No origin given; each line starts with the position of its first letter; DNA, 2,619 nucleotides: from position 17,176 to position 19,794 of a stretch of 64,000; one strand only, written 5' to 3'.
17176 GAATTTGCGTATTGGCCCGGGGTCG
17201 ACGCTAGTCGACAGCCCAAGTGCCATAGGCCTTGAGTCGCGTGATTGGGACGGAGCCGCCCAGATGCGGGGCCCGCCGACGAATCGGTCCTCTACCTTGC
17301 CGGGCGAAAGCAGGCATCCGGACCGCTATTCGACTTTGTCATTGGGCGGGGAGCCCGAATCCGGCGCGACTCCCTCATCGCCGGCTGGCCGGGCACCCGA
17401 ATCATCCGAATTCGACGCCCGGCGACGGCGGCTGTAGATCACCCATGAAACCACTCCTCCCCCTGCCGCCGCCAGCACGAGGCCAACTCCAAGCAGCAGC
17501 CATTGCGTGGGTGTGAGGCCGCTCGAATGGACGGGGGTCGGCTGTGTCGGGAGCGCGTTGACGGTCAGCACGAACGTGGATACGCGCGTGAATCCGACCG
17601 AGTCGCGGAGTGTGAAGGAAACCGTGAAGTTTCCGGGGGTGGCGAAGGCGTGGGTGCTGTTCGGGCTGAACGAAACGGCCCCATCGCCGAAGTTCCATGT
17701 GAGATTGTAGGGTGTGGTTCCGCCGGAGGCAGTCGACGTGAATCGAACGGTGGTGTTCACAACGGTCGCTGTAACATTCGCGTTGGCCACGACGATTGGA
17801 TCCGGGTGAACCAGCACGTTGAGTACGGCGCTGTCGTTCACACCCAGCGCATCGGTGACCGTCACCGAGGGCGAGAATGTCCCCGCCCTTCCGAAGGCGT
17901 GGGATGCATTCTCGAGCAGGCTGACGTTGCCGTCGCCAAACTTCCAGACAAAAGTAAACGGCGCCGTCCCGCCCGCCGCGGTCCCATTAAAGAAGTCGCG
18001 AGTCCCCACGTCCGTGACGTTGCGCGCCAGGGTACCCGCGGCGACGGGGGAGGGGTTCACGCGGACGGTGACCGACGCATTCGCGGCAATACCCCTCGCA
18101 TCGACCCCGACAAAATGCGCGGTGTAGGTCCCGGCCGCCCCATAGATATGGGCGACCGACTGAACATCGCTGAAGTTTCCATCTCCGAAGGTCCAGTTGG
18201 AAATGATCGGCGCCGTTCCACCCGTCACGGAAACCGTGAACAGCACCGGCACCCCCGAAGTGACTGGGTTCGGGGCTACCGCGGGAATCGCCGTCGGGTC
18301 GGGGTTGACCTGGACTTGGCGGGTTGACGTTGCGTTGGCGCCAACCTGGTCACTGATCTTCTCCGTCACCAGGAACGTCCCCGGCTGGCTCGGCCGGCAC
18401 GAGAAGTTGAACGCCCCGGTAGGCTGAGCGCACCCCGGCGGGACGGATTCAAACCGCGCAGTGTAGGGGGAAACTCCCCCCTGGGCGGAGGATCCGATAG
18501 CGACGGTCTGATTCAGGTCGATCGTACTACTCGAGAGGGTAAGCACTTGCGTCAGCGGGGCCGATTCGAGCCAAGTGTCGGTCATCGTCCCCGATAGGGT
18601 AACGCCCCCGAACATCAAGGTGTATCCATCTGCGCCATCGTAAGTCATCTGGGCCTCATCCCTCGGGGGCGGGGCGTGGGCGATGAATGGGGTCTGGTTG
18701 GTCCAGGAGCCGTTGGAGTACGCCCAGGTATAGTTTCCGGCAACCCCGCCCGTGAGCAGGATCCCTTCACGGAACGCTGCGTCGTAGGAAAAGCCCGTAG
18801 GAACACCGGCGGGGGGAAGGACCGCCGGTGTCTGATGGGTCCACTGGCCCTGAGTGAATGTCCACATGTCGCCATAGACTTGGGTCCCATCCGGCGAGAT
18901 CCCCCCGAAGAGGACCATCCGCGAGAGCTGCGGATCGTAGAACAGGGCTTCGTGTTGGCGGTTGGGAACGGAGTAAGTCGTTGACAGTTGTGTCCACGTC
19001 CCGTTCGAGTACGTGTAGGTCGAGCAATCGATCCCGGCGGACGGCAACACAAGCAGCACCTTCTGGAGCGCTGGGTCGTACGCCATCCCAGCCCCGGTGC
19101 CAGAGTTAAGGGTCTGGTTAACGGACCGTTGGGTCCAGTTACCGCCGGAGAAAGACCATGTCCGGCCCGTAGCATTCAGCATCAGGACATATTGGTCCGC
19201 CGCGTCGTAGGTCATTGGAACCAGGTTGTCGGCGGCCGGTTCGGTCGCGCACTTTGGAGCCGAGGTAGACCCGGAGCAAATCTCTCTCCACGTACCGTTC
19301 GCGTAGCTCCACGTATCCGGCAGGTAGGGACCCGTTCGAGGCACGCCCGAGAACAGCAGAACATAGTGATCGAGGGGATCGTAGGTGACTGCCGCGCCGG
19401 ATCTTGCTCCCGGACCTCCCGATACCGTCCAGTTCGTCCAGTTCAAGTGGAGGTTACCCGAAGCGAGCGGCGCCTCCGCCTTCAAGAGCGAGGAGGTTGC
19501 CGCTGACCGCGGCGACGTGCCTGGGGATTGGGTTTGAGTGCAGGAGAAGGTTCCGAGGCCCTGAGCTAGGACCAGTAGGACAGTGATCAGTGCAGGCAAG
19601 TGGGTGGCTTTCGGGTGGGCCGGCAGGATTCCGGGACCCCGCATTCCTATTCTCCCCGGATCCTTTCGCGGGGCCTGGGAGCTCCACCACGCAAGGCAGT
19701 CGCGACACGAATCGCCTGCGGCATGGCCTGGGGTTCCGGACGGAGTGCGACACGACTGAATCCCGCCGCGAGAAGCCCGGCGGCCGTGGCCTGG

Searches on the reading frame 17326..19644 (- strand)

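Call 69: search_protein_families(library=pfam, proteins=[window:17326-19644:-], max_evalue=0.01)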
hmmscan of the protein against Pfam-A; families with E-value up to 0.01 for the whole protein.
window:17326-19644:- (772 aa): 6 families
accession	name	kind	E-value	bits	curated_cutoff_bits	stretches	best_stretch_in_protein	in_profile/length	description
PF18911.6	PKD_4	-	5.6e-34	116.5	27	3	616-695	4-85/85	PKD domain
PF00801.26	PKD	-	2.5e-24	85.5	23.5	3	624-692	8-78/80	PKD domain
PF24681.1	Kelch_KLHDC2_KLHL20_DRC7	-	7.2e-12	45.5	50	1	209-358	30-182/221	KLHDC2/KLHL20/DRC7 Kelch-repeats domain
PF13418.12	Kelch_4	-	3.6e-07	30.5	21.6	0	242-269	14-42/49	Galactose oxidase, central domain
PF13927.12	Ig_3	-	3.2e-06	28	30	0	616-665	2-48/78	Immunoglobulin domain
PF24981.1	Beta-prop_ATRN-LZTR1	-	0.00026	20.8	50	1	206-274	16-85/289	Attractin/LZTR1 beta-propeller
